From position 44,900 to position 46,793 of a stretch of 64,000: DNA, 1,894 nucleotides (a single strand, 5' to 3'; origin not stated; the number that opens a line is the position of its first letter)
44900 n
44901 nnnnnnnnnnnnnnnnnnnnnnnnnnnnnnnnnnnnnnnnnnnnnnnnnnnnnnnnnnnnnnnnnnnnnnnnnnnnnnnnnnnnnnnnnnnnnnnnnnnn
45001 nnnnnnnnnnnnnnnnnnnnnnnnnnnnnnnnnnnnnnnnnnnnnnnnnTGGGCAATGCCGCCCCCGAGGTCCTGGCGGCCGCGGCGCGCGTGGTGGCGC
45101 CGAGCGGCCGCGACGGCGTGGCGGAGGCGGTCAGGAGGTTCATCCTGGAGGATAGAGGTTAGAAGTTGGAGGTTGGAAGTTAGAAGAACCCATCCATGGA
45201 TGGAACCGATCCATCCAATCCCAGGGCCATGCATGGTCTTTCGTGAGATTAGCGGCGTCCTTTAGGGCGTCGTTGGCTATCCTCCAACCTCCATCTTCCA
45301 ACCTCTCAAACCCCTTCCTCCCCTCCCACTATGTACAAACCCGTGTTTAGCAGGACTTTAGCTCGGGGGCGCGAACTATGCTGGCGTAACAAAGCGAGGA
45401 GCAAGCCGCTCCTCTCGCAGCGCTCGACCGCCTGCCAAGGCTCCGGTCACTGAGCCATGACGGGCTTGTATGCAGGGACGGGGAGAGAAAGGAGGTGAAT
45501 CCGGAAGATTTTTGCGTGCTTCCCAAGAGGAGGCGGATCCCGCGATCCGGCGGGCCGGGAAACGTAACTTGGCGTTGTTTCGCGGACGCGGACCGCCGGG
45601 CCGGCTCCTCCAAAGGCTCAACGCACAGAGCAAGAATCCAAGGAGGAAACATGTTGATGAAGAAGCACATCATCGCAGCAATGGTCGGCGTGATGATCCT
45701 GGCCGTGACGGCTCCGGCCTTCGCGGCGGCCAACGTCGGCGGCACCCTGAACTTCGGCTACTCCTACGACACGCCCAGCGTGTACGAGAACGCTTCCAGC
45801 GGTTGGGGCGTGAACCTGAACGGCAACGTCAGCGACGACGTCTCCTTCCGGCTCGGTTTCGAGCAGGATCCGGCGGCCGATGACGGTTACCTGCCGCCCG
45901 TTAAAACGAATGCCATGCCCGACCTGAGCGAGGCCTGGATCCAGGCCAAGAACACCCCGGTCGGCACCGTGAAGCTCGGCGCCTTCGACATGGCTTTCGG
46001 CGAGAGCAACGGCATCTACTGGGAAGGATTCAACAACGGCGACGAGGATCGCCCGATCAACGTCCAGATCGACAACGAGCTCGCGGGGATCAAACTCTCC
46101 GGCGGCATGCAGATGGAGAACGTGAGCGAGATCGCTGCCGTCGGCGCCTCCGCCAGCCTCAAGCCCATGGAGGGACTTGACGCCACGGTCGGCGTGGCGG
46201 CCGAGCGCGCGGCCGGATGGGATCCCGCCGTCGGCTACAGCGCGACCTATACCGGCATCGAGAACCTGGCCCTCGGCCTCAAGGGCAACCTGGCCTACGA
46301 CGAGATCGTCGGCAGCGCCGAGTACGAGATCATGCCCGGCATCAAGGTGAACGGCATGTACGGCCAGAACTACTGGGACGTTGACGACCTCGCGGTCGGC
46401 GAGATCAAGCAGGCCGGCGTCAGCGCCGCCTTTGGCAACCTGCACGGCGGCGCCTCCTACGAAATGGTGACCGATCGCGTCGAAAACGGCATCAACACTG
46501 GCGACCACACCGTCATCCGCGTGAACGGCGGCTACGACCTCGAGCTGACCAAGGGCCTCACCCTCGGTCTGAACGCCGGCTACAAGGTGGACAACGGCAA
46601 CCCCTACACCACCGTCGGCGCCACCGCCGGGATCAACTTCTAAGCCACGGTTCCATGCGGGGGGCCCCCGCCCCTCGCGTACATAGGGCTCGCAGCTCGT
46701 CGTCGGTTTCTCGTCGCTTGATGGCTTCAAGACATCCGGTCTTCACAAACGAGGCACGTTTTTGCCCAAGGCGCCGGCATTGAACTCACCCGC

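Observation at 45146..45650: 500-bp non-coding region ahead of the porin gene: purine/pyrimidine palindromic repeat array plus a long GC-rich leader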

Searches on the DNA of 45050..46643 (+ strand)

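Call 10: search_rna_families(source=window, start=45050, end=45750, threshold=evalue, max_evalue=10, show_alignments=3)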
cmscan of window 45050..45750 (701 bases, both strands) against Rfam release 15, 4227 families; matches with E-value up to 10: 8.
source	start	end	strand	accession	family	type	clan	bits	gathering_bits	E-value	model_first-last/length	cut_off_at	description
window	45159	45301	-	RF03964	mir-H1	Gene; miRNA;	-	20.2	97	1.3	1-85/85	no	mir-H1 microRNA precursor family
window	45143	45325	-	RF01911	MIR2118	Gene; miRNA;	-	17.8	85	0.85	1-170/170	no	MIR2118 microRNA precursor family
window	45528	45611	+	RF03172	mir-6012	Gene; miRNA;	-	16.7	59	4.3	1-85/85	no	mir-6012 microRNA precursor family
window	45154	45307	+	RF04279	mir-H20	Gene; miRNA;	CL00141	15.8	99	5.6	1-82/82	no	mir-H20 microRNA precursor family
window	45155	45310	+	RF00765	mir-337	Gene; miRNA;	-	14.8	80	4.3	1-93/93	no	mir-337 microRNA precursor family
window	45425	45492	-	RF03163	c4-a1b1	Gene; antisense;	CL00128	10.8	46.7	9.2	1-53/53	no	a1, b1 targets of C4 antisense RNA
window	45554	45622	+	RF00448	IRES_EBNA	Cis-reg; IRES;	-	9.1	100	9.1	1-217/217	no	Epstein-Barr virus nuclear antigen (EBNA) IRES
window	45670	45750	+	RF02225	sX6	Gene; sRNA;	-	9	40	7.1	1-231/342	3'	Proteobacterial sRNA sX6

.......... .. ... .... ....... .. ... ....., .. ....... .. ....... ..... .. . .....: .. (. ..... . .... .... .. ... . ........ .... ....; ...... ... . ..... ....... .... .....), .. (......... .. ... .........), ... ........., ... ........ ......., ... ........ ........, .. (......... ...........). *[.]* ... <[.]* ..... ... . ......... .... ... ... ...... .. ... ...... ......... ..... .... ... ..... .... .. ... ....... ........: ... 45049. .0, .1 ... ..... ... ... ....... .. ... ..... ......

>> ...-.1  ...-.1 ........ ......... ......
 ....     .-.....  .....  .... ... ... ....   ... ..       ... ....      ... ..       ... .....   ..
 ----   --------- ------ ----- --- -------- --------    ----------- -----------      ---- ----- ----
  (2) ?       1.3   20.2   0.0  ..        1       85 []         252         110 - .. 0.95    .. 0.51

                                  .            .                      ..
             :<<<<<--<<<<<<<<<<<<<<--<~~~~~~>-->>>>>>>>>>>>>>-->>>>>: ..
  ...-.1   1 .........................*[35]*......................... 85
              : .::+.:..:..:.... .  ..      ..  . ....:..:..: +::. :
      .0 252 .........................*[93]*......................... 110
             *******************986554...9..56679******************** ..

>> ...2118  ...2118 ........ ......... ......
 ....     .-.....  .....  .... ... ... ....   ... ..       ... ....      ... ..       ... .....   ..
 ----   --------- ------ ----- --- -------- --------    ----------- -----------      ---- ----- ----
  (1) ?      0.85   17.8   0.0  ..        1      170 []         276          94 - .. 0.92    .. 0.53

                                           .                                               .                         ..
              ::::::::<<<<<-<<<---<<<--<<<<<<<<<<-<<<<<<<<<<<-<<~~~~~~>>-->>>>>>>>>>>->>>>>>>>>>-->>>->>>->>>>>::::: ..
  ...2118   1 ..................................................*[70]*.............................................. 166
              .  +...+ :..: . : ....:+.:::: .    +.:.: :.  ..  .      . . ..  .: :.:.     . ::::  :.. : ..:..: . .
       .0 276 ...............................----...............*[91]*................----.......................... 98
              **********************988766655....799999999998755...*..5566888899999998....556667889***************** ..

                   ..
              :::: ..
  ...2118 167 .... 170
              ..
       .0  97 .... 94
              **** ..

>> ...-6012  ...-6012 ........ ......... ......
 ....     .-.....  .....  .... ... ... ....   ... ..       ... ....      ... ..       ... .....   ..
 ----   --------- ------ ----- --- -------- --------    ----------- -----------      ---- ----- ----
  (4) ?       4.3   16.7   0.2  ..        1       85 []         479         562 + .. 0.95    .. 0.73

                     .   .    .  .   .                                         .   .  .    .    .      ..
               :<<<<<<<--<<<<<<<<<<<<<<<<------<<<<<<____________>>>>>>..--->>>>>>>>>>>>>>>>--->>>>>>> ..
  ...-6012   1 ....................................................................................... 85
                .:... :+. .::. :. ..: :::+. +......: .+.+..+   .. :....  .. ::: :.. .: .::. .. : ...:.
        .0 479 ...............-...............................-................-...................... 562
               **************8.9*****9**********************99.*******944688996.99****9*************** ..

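Call 69: search_dna_similar(query=window:45140-45335:+, collection=plasmids, mode=distant, max_evalue=0.01, max_rows=10)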
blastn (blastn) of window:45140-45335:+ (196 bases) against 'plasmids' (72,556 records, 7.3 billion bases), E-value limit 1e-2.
No match.

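Call 103: search_rna_families(sources=[L010, L014, L016, L008], threshold=evalue, max_evalue=1)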
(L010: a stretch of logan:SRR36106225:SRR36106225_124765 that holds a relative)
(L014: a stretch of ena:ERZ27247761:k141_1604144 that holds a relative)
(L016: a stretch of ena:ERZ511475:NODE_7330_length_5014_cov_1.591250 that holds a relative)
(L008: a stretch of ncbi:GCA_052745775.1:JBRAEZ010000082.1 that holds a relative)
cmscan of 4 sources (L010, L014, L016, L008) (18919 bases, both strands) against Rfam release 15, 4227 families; matches with E-value up to 1: 1.
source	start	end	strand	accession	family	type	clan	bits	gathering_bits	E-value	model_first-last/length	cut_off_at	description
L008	138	232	+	RF04164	MIR1507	Gene; miRNA;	-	21.5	73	0.88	1-107/107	no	MIR1507 microRNA precursor family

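Call 116: build_rna_model(alignment_id=A11)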
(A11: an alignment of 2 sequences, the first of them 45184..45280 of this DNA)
Model R1 built from alignment A11 (2 sequences, 103 columns); structure: RNAalifold consensus.
model positions 103; base pairs 22; branch points 2; effective number of sequences 1.07; information 0.59 bits per position. Calibrated on 0.2 Mb of random sequence (short: E-values are rough).
structure used (alignment columns):
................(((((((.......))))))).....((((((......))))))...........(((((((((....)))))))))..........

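Call 117: search_with_rna_model(model_id=R1, sources=[window, L001, L002, L003, L008, L009, L010, L014, L016, L017], max_evalue=10, show_alignments=4)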
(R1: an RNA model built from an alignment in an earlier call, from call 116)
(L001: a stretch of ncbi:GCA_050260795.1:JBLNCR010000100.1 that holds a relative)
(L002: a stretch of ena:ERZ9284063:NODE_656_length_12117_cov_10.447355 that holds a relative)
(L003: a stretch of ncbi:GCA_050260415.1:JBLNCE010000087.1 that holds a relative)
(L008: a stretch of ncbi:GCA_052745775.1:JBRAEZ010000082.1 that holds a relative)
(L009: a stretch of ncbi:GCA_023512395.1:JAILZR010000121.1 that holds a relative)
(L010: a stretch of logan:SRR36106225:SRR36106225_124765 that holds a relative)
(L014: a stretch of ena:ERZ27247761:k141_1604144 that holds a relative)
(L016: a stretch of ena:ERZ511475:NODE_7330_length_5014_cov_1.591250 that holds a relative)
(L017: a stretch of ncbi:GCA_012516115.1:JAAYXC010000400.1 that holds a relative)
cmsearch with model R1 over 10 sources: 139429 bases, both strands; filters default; matches with E-value up to 10: 11.
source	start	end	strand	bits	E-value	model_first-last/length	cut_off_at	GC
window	14555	14655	-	119.1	6.1e-32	1-103/103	no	0.63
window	45181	45280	+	111.7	8e-30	1-103/103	no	0.53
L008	237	262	+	22.1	0.00039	68-93/103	no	0.69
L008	4527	4550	+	20.1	0.0014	70-93/103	no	0.75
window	14565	14586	+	15.9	0.023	72-93/103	no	0.77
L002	7790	7894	+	14.7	0.053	1-103/103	no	0.62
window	14601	14690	+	13.6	0.11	1-103/103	no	0.61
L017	47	70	+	12.9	0.17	70-93/103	no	0.79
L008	4529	4550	-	12.4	0.24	72-93/103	no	0.82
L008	241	262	-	12.4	0.24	72-93/103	no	0.82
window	55942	56033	-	11.8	0.35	1-103/103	no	0.66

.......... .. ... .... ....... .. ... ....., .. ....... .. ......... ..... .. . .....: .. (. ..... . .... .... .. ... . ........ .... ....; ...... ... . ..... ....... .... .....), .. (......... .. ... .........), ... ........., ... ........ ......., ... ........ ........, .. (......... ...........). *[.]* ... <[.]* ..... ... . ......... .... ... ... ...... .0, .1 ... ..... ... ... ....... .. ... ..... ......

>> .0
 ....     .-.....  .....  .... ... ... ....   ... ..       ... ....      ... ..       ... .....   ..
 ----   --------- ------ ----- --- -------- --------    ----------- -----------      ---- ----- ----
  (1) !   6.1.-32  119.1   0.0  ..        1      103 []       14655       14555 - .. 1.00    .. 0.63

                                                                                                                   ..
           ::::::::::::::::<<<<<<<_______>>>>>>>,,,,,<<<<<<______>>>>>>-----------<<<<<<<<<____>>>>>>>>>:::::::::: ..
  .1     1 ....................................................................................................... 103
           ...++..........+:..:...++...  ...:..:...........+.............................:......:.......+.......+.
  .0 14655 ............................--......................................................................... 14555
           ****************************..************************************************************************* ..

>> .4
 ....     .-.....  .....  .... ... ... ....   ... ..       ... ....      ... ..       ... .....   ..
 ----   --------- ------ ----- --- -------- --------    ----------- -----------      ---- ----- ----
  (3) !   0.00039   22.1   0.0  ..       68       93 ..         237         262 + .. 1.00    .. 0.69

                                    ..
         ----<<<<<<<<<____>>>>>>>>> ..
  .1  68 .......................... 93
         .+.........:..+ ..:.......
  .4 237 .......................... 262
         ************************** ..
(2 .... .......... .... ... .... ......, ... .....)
